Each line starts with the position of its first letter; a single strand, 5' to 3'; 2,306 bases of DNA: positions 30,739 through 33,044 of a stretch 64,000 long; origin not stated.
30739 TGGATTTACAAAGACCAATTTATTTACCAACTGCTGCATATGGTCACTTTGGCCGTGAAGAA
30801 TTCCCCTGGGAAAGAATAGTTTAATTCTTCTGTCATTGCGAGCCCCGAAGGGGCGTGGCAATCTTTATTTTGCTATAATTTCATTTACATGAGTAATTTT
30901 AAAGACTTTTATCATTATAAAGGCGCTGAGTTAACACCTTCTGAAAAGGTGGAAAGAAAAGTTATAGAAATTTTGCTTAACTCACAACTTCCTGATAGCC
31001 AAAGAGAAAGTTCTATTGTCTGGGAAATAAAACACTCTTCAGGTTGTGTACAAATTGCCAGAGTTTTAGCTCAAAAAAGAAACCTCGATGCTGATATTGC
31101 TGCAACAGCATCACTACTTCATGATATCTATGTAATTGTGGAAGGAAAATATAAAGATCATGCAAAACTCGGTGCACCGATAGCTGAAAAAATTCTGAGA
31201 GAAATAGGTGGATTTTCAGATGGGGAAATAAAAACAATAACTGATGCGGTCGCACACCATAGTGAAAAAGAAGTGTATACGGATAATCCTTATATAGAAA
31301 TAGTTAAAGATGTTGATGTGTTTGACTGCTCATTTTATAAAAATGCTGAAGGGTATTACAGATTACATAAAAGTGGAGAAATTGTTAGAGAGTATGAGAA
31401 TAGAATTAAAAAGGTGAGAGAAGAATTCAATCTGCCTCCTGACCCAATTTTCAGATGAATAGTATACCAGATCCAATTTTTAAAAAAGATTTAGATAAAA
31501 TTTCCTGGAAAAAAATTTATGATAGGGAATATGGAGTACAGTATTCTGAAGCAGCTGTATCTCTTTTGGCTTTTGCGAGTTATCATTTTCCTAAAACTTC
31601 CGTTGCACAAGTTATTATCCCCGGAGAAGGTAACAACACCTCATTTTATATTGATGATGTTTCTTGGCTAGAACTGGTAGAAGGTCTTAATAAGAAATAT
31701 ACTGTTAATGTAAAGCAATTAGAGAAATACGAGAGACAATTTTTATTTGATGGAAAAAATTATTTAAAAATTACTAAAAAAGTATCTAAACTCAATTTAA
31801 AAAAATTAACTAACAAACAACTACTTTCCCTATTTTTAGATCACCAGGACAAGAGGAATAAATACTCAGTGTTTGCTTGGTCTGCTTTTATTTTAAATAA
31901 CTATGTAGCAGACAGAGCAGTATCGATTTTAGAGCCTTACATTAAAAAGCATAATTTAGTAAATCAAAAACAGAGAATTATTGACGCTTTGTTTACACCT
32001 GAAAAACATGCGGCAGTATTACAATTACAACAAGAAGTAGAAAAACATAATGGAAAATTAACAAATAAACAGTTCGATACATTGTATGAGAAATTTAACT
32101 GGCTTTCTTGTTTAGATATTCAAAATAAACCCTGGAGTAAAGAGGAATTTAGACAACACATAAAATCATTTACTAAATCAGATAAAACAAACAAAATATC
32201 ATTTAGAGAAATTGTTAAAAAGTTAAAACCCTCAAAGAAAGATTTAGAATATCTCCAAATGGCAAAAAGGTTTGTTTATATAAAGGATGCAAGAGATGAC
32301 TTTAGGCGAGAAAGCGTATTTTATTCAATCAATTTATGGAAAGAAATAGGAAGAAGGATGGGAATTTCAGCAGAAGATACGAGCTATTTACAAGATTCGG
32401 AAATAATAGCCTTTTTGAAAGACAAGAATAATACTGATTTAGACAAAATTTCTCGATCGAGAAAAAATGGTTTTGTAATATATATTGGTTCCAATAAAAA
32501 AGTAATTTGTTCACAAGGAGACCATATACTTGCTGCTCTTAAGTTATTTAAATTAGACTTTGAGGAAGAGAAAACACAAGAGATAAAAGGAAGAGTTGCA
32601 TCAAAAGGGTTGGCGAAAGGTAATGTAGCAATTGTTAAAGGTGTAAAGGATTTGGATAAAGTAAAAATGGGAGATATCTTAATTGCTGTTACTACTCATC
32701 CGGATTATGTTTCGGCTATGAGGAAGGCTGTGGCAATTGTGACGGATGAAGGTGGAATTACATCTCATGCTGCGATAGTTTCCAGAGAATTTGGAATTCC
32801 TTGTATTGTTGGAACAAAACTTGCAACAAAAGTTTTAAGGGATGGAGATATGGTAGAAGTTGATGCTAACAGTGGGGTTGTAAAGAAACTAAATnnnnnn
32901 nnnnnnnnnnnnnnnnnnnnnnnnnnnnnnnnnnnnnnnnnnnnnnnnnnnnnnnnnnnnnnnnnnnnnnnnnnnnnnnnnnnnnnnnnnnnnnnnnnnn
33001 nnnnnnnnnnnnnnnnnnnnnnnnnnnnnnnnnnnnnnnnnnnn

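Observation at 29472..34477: SAM-centred gene neighbourhood behind a riboswitch: metK, HD hydrolase, split phosphotransferase, DUF62 SAM hydrolase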

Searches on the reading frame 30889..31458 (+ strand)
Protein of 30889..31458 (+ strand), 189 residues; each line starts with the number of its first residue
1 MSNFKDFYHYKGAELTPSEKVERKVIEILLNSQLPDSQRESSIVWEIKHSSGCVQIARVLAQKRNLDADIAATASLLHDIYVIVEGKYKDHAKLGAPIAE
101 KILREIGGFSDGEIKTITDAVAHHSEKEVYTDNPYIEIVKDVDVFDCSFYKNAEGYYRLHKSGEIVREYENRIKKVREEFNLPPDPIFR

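Call 6: search_protein_families(library=pfam, proteins=[window:30889-31458:+])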
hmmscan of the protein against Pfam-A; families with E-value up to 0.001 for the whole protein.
window:30889-31458:+ (189 aa): 1 family
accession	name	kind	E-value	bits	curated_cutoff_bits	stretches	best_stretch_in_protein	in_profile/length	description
PF01966.28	HD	-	3.4e-11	43.9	22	1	48-146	3-114/116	HD domain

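Call 7: search_protein_families(library=ncbifam, proteins=[window:30889-31458:+], max_evalue=0.01)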
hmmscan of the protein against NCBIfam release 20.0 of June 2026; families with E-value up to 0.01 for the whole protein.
window:30889-31458:+ (189 aa): 10 families
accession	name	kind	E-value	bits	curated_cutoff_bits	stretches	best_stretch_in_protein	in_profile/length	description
TIGR00277.1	HDIG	domain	1.4e-05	24.8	27.6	1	47-103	6-69/84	HDIG domain-containing metalloprotein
TIGR03319.1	RNase_Y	equivalog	4e-05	22.3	454.35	1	47-129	331-406/514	ribonuclease Y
NF009344.0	PRK12705.1-1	equivalog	5.8e-05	21.9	831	1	47-129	389-463/572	hypothetical protein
NF002895.0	PRK03381.1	equivalog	0.00015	20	631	1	69-124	444-495/782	[protein-PII] uridylyltransferase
NF045665.1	NTPtran_DVU1551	equivalog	0.00025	20.2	315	1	48-132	220-295/359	DVU_1551 family NTP transferase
NF005519.0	PRK07152.1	equivalog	0.00064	18.8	315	1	46-81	197-232/361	nicotinate-nucleotide adenylyltransferase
NF009345.0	PRK12705.1-2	equivalog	0.0012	17.5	904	1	47-103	326-383/509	hypothetical protein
NF003467.0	PRK05092.1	equivalog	0.0019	16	959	1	70-124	541-591/940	[protein-PII] uridylyltransferase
NF007515.0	PRK10119.1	equivalog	0.0034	16.9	286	1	36-145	16-129/231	phosphohydrolase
NF002829.0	PRK03007.1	equivalog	0.0063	15.4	385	1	47-80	68-101/425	deoxyguanosinetriphosphate triphosphohydrolase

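Call 47: find_homologous_proteins(query=window:30889-31455:+)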
Query window:30889-31455:+ (189 aa): 334 proteins with E <= 0.001 among 446 candidates; the best 120 are listed.
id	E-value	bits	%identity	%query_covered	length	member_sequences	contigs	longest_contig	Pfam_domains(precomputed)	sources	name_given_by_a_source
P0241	8.5e-121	419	100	100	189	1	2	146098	PF01966.29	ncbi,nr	ncbi:HD domain-containing protein [Candidatus Daviesbacteria bacterium]|nr:HD domain-containing prot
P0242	8.1e-98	344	82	98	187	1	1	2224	PF01966.29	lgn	-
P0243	1.0e-96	340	83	99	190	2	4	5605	PF01966.29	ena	-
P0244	1.4e-96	340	79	99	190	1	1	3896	PF01966.29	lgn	-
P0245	1.2e-94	333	77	100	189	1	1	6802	PF01966.29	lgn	-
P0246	3.1e-93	329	77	100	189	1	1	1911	PF01966.29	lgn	-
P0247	1.2e-92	327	76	100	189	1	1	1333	PF01966.29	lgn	-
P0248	1.7e-92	326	77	98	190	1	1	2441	PF01966.29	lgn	-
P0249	5.2e-92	325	75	99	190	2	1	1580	PF01966.29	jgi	-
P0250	8.7e-92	324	76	99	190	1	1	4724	PF01966.29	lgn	-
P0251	4.1e-91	322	75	100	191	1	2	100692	PF01966.29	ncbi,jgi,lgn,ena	-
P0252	4.6e-91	322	76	100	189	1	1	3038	PF01966.29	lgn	-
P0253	8.5e-91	321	76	98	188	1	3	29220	PF01966.29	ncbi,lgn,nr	ncbi:HD domain-containing protein [Candidatus Daviesbacteria bacterium]|nr:HD domain-containing prot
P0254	2.0e-90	320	74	99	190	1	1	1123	PF01966.29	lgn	-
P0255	3.1e-90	319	75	100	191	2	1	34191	PF01966.29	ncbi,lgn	-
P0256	1.2e-89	317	74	100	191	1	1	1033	PF01966.29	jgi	-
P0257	1.9e-89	317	75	98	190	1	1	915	PF01966.29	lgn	-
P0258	2.9e-89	316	76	98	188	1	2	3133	PF01966.29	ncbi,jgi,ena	-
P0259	5.6e-89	315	76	98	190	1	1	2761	PF01966.29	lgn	-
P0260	5.8e-89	315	73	100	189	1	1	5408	PF01966.29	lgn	-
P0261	6.3e-89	315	74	99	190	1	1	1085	PF01966.29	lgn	-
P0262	1.0e-88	314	74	98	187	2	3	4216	PF01966.29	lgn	-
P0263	1.3e-88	314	73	99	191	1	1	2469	PF01966.29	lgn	-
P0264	1.3e-88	314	73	99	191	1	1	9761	PF01966.29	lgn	-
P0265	2.5e-88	313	74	99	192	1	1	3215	PF01966.29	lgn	-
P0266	2.7e-88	313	72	100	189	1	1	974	PF01966.29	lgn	-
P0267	3.3e-88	313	73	98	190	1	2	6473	PF01966.29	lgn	-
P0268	5.1e-88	312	73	99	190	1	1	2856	PF01966.29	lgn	-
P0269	5.5e-88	312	72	99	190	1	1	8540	PF01966.29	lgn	-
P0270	6.3e-88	312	74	100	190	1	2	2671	PF01966.29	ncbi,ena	-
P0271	1.0e-87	311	72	100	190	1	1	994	PF01966.29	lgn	-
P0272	1.3e-87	311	75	98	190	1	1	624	PF01966.29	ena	-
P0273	1.3e-87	311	72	100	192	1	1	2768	PF01966.29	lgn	-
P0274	1.4e-87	310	73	100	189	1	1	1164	PF01966.29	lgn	-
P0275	2.3e-87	310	74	100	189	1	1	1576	PF01966.29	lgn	-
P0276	7.5e-87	308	70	100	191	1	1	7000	PF01966.29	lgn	-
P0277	1.4e-86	307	72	99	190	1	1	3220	PF01966.29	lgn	-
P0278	3.2e-86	306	72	100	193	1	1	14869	PF01966.29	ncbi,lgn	-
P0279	6.3e-86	305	73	98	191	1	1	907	PF01966.29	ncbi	-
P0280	6.7e-86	305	69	100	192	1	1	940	PF01966.29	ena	-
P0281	8.5e-86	305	71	100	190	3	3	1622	PF01966.29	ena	-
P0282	1.3e-85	304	69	99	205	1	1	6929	PF01966.29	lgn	-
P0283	1.3e-85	304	70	100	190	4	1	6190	PF01966.29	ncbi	-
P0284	1.5e-85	304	71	100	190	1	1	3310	PF01966.29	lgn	-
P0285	2.2e-85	303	71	99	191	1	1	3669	PF01966.29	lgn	-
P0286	2.4e-85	303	71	100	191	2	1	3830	PF01966.29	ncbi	-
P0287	2.5e-85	303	72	98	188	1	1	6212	PF01966.29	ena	-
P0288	2.5e-85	303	71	100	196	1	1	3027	PF01966.29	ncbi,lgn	-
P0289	3.2e-85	303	69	100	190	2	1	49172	PF01966.29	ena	-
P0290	3.2e-85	303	72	99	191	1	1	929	PF01966.29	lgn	-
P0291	4.5e-85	302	71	99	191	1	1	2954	PF01966.29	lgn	-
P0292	5.7e-85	302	71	99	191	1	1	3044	PF01966.29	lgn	-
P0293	6.5e-85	302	72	100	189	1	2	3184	PF01966.29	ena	-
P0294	6.5e-85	302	71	99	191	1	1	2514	PF01966.29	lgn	-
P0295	6.6e-85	302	71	100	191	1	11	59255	PF01966.29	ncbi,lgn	-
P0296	1.1e-84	301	72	99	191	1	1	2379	PF01966.29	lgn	-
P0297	1.2e-84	301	69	99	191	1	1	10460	PF01966.29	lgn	-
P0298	1.5e-84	301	71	98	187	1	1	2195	PF01966.29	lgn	-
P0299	1.7e-84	300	71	99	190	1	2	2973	PF01966.29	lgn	-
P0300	2.1e-84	300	71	99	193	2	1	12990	PF01966.29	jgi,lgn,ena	-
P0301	4.7e-84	299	70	100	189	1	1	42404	PF01966.29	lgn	-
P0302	6.0e-84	299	70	100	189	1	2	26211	PF01966.29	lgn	-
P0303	7.2e-84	298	71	99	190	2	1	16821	PF01966.29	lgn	-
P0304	8.6e-84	298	70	98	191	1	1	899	PF01966.29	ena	-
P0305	1.1e-83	298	72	100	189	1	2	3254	PF01966.29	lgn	-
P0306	1.8e-83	297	69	99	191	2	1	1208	PF01966.29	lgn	-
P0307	2.0e-83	297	70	100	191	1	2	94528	PF01966.29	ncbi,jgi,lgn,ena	-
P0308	2.1e-83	297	69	100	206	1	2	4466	PF01966.29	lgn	-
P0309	2.6e-83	297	68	99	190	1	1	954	PF01966.29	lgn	-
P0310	2.6e-83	297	71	100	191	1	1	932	PF01966.29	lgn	-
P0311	2.9e-83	296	72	98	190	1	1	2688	PF01966.29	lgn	-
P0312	3.3e-83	296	70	100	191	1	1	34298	PF01966.29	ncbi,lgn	-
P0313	4.3e-83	296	70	99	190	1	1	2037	PF01966.29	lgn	-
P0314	4.4e-83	296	67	100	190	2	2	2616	PF01966.29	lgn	-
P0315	4.7e-83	296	69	98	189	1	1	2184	PF01966.29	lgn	-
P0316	6.4e-83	295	68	98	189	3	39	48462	PF01966.29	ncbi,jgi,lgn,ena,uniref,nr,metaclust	ncbi:hypothetical protein A3B42_00555 [Candidatus Daviesbacteria bacterium RIFCSPLOWO2_01_FULL_38_10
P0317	7.6e-83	295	67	100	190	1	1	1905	PF01966.29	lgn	-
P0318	7.8e-83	295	69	98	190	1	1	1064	PF01966.29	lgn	-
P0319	1.0e-82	295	68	99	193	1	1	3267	PF01966.29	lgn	-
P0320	1.1e-82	294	67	100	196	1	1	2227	PF01966.29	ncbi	-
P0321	1.7e-82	294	69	100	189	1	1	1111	PF01966.29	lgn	-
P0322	1.8e-82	294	70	98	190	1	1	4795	PF01966.29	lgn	-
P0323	3.7e-82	293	68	99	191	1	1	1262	PF01966.29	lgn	-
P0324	4.1e-82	293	69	98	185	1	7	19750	PF01966.29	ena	-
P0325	6.2e-82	292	68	99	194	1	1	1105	PF01966.29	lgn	-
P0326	7.6e-82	292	70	98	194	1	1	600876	PF01966.29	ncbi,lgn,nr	ncbi:MAG: HD domain-containing protein [Candidatus Levybacteria bacterium]|nr:HD domain-containing p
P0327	1.0e-81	291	67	99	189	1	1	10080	PF01966.29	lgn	-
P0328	1.1e-81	291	67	98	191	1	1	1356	PF01966.29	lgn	-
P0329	1.2e-81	291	70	100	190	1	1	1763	PF01966.29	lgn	-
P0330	1.2e-81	291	68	100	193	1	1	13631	PF01966.29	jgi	jgi:hypothetical protein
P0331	1.3e-81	291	68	99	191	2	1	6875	PF01966.29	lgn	-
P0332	1.4e-81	291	67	100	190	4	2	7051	PF01966.29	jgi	-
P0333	1.8e-81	291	69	100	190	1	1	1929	PF01966.29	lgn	-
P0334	2.0e-81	290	65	100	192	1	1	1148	PF01966.29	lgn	-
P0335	2.0e-81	290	69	99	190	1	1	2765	PF01966.29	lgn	-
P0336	2.2e-81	290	67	98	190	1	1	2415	PF01966.29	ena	-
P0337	2.6e-81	290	67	100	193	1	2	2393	PF01966.29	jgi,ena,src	-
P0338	3.1e-81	290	67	100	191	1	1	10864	PF01966.29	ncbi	-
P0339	4.3e-81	289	66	99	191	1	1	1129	PF01966.29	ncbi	-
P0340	4.4e-81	289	67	99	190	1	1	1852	PF01966.29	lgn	-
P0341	4.8e-81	289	68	98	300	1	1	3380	PF01966.29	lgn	-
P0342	5.6e-81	289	69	97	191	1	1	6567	PF01966.29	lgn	-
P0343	5.8e-81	289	66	100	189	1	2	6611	PF01966.29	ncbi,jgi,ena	-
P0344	6.9e-81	289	67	100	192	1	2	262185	PF01966.29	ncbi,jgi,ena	-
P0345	7.1e-81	289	67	100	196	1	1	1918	PF01966.29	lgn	-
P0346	8.7e-81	288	66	100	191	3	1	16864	PF01966.29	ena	-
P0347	9.6e-81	288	67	99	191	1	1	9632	PF01966.29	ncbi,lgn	ncbi:MAG: HD domain-containing protein [Patescibacteria group bacterium]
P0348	1.3e-80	288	66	99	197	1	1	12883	PF01966.29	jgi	jgi:hypothetical protein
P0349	1.3e-80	288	67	98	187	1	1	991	PF01966.29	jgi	-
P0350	1.3e-80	288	73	93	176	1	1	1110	PF01966.29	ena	-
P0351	1.3e-80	288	69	100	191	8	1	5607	PF01966.29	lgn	-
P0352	3.9e-80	286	67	99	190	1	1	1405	PF01966.29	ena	-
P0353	4.6e-80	286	69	98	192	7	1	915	PF01966.29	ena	-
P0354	4.6e-80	286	68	99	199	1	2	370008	PF01966.29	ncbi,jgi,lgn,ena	-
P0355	4.9e-80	286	65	99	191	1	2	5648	PF01966.29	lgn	-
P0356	5.6e-80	286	66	100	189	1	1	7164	PF01966.29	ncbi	-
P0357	6.1e-80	286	69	100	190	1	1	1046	PF01966.29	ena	-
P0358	6.2e-80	286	65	99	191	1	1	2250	PF01966.29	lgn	-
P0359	6.3e-80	286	65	99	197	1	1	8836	PF01966.29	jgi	jgi:hypothetical protein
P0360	6.4e-80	286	67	98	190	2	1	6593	PF01966.29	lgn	-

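Call 52: search_solved_structures(query=A2, max_evalue=1, show_alignments=2)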
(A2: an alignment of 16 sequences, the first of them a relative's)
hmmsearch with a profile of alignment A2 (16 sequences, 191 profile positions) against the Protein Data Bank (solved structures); distinct sequences matched with E-value up to 1: 2.
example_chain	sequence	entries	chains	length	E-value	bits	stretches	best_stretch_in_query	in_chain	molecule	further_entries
3gw7_A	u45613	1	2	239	0.027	17.4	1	45-145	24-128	Uncharacterized protein yedJ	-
2pq7_A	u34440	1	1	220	0.079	15.8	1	47-126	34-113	Predicted HD superfamily hydrolase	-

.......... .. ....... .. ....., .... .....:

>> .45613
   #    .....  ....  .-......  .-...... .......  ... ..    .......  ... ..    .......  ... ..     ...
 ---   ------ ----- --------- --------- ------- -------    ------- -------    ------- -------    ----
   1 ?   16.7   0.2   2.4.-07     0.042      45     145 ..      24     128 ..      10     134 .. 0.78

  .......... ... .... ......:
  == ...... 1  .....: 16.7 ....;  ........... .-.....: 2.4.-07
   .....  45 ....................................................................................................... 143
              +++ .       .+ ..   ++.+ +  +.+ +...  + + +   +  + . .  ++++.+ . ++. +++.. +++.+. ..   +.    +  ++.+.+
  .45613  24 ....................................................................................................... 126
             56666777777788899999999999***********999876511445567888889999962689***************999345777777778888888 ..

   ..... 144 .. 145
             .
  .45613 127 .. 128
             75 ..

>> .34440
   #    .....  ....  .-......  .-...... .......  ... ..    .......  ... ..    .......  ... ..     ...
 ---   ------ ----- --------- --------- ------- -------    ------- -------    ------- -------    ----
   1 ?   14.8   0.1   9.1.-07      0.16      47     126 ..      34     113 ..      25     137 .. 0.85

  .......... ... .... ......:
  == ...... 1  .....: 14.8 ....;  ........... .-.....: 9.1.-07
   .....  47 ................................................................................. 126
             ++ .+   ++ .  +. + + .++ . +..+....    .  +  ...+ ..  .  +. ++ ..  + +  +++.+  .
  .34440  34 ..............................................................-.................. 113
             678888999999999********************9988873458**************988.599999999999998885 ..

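Call 57: predict_structure(alignment_id=A2)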
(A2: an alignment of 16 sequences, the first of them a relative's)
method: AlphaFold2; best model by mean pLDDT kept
length: 189 residues; sequences in the alignment: 16
mean_pLDDT: 93.3   pTM: 0.88
mean pLDDT of the five models: 93.3, 93.3, 92.8, 92.5, 90.4
residues with pLDDT >= 90: 167; 70-90: 13; 50-70: 8; < 50: 1
segments of 3 or more residues with pLDDT < 50: none
pLDDT, mean of each block of 10 residues (from residue 1): 64 85 93 91 91 97 98 98 94 98 98 98 94 97 96 94 95 97 94
secondary structure, 60 per line:
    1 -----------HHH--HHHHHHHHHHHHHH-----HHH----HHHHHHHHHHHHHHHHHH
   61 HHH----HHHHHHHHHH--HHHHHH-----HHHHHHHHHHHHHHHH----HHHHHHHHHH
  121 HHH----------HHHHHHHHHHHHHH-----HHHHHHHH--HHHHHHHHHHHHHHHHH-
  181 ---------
elements in order: H17-30 H43-63 H68-77 H80-85 H91-106 H111-123 H134-147 H153-160 H163-179

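Call 59: fold_search(model_id=the predicted structure, library=pdb)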
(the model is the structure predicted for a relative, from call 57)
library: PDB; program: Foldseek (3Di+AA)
matches with E <= 10: 282; with E <= 0.001: 1
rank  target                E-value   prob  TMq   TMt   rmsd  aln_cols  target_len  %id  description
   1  2pq7                  9.2e-04  1.00  0.55  0.59   7.8       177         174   21  Crystal structure of predicted HD superfamily hydrolase (104161995) from uncultured Thermotogales bacterium at 1.45 A re (released 2007-05-15)
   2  5dqv_A                5.6e-03  1.00  0.51  0.51   8.1       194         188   14  The crystal structure of Bacillus subtilis YpgQ (released 2016-04-27)
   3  5dqw_A                8.5e-03  1.00  0.51  0.51   8.2       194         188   13  The crystal structure of Bacillus subtilis YpgQ in complex with ADP (released 2016-04-27)
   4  2ogi_B                1.8e-02  1.00  0.43  0.42  10.9       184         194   15  Crystal structure of a putative metal dependent phosphohydrolase (sag1661) from streptococcus agalactiae serogroup v a (released 2007-01-16)
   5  5dqv_B                2.1e-02  1.00  0.49  0.50   9.4       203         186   15  The crystal structure of Bacillus subtilis YpgQ (released 2016-04-27)
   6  8wmy_B                2.2e-02  1.00  0.44  0.43  10.7       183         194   15  Crystal structure of YqeK in complex with MG and ADP. (released 2023-10-25)
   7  3wfo_A                2.3e-02  1.00  0.48  0.24   8.3       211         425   15  tRNA processing enzyme (apo form 1) (released 2014-01-01)
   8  3wfp_E                2.4e-02  1.00  0.49  0.25   8.3       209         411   15  tRNA processing enzyme (apo form 2) (released 2014-01-01)
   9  4mln_A                2.4e-02  0.98  0.34  0.35  12.2       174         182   18  Crystal of PhnZ bound to (R)-2-amino-1-hydroxyethylphosphonic acid (released 2014-04-16)
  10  3wfr_F                2.7e-02  1.00  0.49  0.23   6.0       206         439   13  tRNA processing enzyme complex 2 (released 2014-01-01)
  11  3wfr_E                2.8e-02  1.00  0.53  0.25   5.7       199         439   12  tRNA processing enzyme complex 2 (released 2014-01-01)
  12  3djb_A                3.1e-02  1.00  0.50  0.50   8.8       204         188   16  Crystal structure of a HD-superfamily hydrolase (BT9727_1981) from Bacillus thuringiensis, Northeast Structural Genomi (released 2008-08-19)
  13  3wfp_C                3.1e-02  1.00  0.48  0.24   8.3       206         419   15  tRNA processing enzyme (apo form 2) (released 2014-01-01)
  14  3wfo_B                3.4e-02  1.00  0.50  0.24   6.5       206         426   14  tRNA processing enzyme (apo form 1) (released 2014-01-01)
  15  5ihy_B                3.4e-02  1.00  0.46  0.45   9.7       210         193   17  The crystal structure of Bacillus subtilis SeMet-YpgQ (released 2016-04-27)
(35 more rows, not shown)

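Call 86: search_protein_families(library=padloc, proteins=[window:30889-31458:+], max_evalue=0.001)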
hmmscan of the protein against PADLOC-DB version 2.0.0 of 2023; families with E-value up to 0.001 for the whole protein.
window:30889-31458:+ (189 aa): 0 families

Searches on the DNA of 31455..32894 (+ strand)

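Call 21: search_rna_families(sources=[L019, L002, L004, L007, L010, L001, L005], threshold=gathering)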
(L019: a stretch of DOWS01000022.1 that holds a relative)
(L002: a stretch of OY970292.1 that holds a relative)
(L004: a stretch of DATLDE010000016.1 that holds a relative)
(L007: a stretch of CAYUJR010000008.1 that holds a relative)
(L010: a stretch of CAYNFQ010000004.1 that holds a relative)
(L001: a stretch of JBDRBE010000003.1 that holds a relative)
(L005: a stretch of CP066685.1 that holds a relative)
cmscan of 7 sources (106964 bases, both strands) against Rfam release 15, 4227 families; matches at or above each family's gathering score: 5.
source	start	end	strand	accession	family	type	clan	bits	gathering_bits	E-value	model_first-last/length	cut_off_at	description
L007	4660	4731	-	RF00005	tRNA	Gene; tRNA;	CL00001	73.8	29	4.8e-14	1-71/71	no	tRNA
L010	10879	10950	-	RF00005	tRNA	Gene; tRNA;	CL00001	72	29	1.5e-13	1-71/71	no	tRNA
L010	13214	13287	+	RF00005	tRNA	Gene; tRNA;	CL00001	61.3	29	1.3e-10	1-71/71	no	tRNA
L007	5591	5664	+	RF00005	tRNA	Gene; tRNA;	CL00001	59.4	29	4.2e-10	1-71/71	no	tRNA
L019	6238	6341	+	RF01725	SAM-I-IV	Cis-reg; riboswitch;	CL00012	44.5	41.1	0.00092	1-99/99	no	SAM-I/IV (S-adenosyl methionine) riboswitch aptamer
